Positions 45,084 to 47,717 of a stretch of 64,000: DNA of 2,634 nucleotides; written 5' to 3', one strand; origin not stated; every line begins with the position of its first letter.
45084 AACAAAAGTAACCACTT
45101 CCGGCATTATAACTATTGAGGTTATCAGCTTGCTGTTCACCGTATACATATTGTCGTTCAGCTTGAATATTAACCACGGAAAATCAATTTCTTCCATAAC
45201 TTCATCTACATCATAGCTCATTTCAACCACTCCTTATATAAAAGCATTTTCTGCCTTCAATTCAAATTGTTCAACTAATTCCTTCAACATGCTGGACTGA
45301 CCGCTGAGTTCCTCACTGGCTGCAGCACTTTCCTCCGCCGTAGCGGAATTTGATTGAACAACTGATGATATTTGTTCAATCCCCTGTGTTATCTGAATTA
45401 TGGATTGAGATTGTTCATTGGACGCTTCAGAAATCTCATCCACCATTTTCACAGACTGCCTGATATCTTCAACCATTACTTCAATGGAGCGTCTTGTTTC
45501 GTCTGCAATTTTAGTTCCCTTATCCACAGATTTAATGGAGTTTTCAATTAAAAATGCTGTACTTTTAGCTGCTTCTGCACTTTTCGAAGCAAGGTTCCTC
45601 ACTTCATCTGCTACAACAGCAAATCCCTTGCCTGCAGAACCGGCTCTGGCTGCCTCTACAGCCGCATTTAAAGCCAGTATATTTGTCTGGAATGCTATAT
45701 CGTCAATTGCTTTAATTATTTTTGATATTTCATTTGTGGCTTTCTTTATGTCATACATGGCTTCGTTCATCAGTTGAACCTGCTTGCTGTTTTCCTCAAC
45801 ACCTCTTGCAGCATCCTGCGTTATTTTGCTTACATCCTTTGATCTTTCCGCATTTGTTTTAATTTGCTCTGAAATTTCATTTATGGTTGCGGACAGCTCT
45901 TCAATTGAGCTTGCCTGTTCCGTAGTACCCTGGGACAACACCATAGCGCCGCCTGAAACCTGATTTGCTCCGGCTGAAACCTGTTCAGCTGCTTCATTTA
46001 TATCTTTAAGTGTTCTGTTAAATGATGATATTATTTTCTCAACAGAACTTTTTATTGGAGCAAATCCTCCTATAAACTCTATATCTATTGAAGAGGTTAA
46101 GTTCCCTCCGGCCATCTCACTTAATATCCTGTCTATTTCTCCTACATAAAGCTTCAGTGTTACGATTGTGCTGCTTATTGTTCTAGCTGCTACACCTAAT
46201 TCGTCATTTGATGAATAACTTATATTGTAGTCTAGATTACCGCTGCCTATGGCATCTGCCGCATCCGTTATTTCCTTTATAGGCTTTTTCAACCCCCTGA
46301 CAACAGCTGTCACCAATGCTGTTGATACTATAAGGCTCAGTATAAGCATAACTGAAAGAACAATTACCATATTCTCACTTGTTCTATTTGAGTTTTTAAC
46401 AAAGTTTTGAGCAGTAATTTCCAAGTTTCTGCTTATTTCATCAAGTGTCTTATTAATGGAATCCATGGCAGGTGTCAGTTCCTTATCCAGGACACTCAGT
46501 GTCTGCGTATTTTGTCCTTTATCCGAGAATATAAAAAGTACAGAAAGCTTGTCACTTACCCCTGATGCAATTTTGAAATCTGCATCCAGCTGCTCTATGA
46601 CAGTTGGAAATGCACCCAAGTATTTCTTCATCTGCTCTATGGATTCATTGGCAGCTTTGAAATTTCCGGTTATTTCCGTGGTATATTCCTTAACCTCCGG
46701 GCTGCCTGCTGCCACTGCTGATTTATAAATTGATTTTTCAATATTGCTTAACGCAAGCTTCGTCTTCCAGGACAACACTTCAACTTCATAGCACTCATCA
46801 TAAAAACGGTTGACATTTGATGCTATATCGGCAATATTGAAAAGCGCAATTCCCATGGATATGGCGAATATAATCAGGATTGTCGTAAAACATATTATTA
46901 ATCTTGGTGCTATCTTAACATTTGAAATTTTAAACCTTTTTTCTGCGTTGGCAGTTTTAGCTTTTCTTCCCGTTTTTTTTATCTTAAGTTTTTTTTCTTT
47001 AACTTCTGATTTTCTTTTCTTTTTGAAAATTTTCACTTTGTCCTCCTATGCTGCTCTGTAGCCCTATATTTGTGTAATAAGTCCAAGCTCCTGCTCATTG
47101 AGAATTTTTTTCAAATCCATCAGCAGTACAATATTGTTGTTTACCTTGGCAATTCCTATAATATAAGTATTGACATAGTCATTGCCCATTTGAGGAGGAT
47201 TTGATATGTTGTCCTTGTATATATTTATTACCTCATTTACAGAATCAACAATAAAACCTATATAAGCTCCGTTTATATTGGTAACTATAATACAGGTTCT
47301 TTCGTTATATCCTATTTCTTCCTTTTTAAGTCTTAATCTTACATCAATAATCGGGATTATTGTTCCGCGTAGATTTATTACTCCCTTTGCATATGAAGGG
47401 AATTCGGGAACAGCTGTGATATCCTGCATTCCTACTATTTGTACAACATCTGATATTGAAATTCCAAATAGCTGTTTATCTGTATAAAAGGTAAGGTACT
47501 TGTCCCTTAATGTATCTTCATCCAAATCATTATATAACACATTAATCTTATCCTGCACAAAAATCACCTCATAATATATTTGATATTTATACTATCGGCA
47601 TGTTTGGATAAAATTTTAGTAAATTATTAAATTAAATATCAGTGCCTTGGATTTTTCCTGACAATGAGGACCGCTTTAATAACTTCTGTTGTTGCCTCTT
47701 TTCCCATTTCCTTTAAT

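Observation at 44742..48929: Orphan ParA-like ATPase coupled to a basic-tailed ComFB-domain protein next to cheW-mcp-cheW: candidate chemoreceptor-array positioning system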

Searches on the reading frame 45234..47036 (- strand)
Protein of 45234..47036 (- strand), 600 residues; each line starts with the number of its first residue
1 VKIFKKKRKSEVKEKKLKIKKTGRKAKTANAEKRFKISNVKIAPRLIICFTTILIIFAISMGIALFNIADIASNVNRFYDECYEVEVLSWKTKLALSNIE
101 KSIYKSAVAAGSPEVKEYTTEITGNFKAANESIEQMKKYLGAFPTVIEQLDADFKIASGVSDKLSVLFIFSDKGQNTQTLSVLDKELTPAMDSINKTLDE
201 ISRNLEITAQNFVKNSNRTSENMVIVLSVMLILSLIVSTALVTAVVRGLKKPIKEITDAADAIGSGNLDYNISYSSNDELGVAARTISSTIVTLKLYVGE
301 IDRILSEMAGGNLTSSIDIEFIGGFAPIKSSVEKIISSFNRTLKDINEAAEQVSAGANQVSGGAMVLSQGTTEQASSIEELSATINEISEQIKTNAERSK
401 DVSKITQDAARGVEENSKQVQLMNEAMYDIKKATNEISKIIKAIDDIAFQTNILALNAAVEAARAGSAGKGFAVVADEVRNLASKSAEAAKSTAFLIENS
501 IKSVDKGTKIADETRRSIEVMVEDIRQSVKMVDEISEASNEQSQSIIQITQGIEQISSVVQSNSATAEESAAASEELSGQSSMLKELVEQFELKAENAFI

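Call 3: search_protein_families(library=pfam, proteins=[window:45234-47036:-], max_evalue=0.01)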
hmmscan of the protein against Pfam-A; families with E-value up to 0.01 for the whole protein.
window:45234-47036:- (600 aa): 6 families
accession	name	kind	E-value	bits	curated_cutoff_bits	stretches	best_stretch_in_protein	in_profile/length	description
PF00015.26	MCPsignal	-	4e-43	147.7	34.6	1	404-559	2-171/172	Methyl-accepting chemotaxis protein (MCP) signalling domain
PF00672.30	HAMP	-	4.1e-12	46.7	25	1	245-287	2-44/53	HAMP domain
PF06103.16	DUF948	-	2.9e-05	24.6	37.2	0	328-393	20-85/89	Bacterial protein of unknown function (DUF948)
PF18947.5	HAMP_2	-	0.00014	22.2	24.3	0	300-340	26-66/67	HAMP domain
PF12729.13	4HB_MCP_1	-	0.0018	18.3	27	1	39-217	1-178/181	Four helix bundle sensory module for signal transduction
PF10368.14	YkyA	-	0.008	16.4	28.8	1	368-461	17-111/186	Putative cell-wall binding lipoprotein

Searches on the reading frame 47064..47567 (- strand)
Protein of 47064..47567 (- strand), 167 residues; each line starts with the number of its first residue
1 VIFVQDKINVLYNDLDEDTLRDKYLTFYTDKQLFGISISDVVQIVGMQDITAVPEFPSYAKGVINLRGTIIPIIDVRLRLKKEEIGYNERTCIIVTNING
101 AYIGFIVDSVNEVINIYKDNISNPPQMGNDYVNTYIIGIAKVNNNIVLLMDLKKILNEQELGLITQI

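Call 3: search_protein_families(library=pfam, proteins=[window:47064-47567:-], max_evalue=0.01)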
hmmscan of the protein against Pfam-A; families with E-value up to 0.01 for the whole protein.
window:47064-47567:- (167 aa): 1 family
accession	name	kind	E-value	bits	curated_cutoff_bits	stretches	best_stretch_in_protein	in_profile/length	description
PF01584.24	CheW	-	2.2e-35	121.7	23.5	1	23-159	1-137/138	CheW-like domain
